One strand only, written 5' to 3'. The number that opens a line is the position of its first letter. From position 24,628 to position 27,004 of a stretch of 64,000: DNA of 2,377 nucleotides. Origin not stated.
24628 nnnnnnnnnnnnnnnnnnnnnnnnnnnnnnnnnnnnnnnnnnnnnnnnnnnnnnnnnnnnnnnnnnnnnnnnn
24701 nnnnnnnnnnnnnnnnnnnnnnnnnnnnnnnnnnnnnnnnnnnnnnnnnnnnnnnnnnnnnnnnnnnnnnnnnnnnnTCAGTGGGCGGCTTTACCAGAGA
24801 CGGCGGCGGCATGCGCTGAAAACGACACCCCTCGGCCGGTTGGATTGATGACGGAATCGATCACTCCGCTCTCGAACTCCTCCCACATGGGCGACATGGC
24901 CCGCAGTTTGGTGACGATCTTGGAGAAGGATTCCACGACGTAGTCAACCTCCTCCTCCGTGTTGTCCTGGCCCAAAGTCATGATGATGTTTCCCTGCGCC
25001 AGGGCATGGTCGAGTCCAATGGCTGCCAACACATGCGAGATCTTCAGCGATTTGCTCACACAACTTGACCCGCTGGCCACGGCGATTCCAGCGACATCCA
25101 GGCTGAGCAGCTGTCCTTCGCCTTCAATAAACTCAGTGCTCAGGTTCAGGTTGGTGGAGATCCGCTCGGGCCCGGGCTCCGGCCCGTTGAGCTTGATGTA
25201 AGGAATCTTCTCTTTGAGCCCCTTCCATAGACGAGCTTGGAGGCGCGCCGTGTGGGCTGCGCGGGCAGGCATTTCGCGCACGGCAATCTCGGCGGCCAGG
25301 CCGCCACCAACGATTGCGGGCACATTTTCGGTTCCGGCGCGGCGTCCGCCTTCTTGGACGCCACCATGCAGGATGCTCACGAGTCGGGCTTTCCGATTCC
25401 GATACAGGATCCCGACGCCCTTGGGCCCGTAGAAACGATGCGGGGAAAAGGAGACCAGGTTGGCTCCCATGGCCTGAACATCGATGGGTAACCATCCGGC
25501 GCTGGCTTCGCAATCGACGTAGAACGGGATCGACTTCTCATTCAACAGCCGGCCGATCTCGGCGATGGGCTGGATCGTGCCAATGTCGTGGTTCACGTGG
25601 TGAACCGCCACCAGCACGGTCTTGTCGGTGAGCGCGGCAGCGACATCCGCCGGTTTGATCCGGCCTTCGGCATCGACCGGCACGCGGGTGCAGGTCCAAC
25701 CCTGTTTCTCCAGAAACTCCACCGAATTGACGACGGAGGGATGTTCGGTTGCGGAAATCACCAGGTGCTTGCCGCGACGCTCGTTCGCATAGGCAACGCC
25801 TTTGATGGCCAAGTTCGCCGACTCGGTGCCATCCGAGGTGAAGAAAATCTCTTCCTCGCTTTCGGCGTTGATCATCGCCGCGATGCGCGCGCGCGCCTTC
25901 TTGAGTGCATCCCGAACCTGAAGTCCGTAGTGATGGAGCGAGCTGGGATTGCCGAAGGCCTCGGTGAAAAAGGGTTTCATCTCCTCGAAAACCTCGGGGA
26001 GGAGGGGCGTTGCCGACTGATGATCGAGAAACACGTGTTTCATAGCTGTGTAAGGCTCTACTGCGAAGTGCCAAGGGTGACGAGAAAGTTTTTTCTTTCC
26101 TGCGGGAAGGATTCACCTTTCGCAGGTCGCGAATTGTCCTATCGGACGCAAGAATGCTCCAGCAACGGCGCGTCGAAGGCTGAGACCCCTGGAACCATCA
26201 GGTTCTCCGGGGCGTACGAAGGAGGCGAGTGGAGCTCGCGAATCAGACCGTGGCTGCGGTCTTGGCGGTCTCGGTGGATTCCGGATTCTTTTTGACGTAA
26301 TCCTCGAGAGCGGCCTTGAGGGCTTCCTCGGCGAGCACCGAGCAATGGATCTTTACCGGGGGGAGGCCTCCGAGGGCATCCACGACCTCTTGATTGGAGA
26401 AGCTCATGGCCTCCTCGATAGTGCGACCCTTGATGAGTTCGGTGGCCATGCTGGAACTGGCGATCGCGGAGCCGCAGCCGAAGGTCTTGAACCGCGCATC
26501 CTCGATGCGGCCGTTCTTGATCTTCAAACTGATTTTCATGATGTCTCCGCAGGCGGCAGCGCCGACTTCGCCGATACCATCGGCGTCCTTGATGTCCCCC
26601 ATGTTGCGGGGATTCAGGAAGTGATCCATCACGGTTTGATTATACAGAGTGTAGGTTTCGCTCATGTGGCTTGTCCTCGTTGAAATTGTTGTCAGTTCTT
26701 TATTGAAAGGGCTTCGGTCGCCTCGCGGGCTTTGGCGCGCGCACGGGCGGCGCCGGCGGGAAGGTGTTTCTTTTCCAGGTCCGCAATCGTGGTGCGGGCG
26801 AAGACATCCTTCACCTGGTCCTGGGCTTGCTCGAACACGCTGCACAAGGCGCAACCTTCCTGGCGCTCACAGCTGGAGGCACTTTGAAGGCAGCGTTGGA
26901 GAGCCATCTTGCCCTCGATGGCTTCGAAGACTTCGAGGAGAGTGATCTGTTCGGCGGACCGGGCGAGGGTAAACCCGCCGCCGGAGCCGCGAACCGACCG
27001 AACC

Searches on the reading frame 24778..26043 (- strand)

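Call 9: search_protein_families(library=pfam, proteins=[window:24778-26043:-], max_evalue=0.01)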
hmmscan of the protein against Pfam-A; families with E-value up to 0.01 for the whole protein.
window:24778-26043:- (421 aa): 1 family
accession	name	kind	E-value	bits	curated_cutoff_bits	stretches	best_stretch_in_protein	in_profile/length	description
PF00266.25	Aminotran_5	-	4.9e-67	226.9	21.5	1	4-369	1-371/371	Aminotransferase class-V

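Call 10: search_protein_families(library=ncbifam, proteins=[window:24778-26043:-], max_evalue=0.01)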
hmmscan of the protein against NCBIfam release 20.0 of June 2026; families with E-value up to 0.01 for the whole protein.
window:24778-26043:- (421 aa): 27 families (the best 25 are shown)
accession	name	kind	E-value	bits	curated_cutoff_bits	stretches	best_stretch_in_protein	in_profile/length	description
TIGR03402.1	FeS_nifS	equivalog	2.6e-129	431.3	530.75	1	4-386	1-379/379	cysteine desulfurase NifS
NF010611.0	PRK14012.1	equivalog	2.3e-112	375.9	548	1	4-394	7-396/406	IscS subfamily cysteine desulfurase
TIGR02006.1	IscS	equivalog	9e-112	374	643.2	1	3-395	4-393/402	IscS subfamily cysteine desulfurase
TIGR03235.1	DNA_S_dndA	equivalog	7e-93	311.7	480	1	5-353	1-349/353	cysteine desulfurase DndA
TIGR03403.1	nifS_epsilon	equivalog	4.6e-90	302.2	587.7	1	4-384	1-380/382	NifS family cysteine desulfurase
NF002806.0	PRK02948.1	subfamily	1.8e-79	267.5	304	1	4-379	2-374/381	IscS subfamily cysteine desulfurase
TIGR01979.1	sufS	subfamily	2.2e-44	151.9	475.1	1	3-377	19-399/403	SufS family cysteine desulfurase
TIGR01977.1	am_tr_V_EF2568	hypoth_equivalog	7.7e-42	143.6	377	1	13-376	11-376/376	cysteine desulfurase family protein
NF041166.1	f2_encap_cargo1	exception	3.5e-33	115.6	800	1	19-218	262-463/623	family 2A encapsulin nanocompartment cargo protein cysteine desulfurase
NF006791.0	PRK09295.1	equivalog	2.8e-30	105.7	661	1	34-217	56-240/406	cysteine desulfurase SufS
TIGR01976.1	am_tr_V_VC1184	hypoth_equivalog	4.4e-28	98.7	352.35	1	3-217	19-233/401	cysteine desulfurase-like protein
NF040779.1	Sec_lyase_SclA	exception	2.7e-25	89.1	525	1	45-232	43-230/378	selenocysteine lyase SclA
NF008126.0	PRK10874.1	equivalog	7.4e-23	81.3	607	1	3-217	20-236/401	cysteine desulfurase CsdA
TIGR03392.1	FeS_syn_CsdA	equivalog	6.8e-22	78.2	493.6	1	3-216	17-232/398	cysteine desulfurase CsdA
TIGR04343.1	egtE_PLP_lyase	equivalog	1.7e-18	66.6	400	1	46-215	55-215/370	ergothioneine biosynthesis PLP-dependent enzyme EgtE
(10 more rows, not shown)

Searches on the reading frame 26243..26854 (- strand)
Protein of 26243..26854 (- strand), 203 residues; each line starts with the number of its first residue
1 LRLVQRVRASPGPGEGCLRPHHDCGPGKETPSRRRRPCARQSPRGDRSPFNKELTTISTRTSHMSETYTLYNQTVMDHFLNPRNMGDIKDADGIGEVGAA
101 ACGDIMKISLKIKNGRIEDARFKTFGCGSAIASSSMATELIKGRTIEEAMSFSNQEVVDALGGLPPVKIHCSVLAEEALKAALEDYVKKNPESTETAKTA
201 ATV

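Call 9: search_protein_families(library=pfam, proteins=[window:26243-26854:-], max_evalue=0.01)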
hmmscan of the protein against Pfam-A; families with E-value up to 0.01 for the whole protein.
window:26243-26854:- (203 aa): 1 family
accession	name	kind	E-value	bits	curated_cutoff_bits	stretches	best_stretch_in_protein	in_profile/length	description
PF01592.21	NifU_N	-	9e-49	165.3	22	1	71-190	2-124/127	NifU-like N terminal domain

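Call 10: search_protein_families(library=ncbifam, proteins=[window:26243-26854:-], max_evalue=0.01)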
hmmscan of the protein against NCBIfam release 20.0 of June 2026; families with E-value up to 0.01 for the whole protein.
window:26243-26854:- (203 aa): 4 families
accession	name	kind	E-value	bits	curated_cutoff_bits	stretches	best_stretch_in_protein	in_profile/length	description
TIGR03419.1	NifU_clost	equivalog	2.7e-58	195.7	187.9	1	71-190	1-120/121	Fe-S cluster assembly scaffold protein NifU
TIGR01999.1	iscU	equivalog_domain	7.6e-47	158.5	192.4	1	71-189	1-122/124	Fe-S cluster assembly scaffold IscU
TIGR02000.1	NifU_proper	equivalog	6.4e-44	150.5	273.3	1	71-187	4-122/290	Fe-S cluster assembly protein NifU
TIGR01994.1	SUF_scaf_2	equivalog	6.3e-21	74.8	92.5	1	69-154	3-88/137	Fe-S cluster assembly sulfur transfer protein SufU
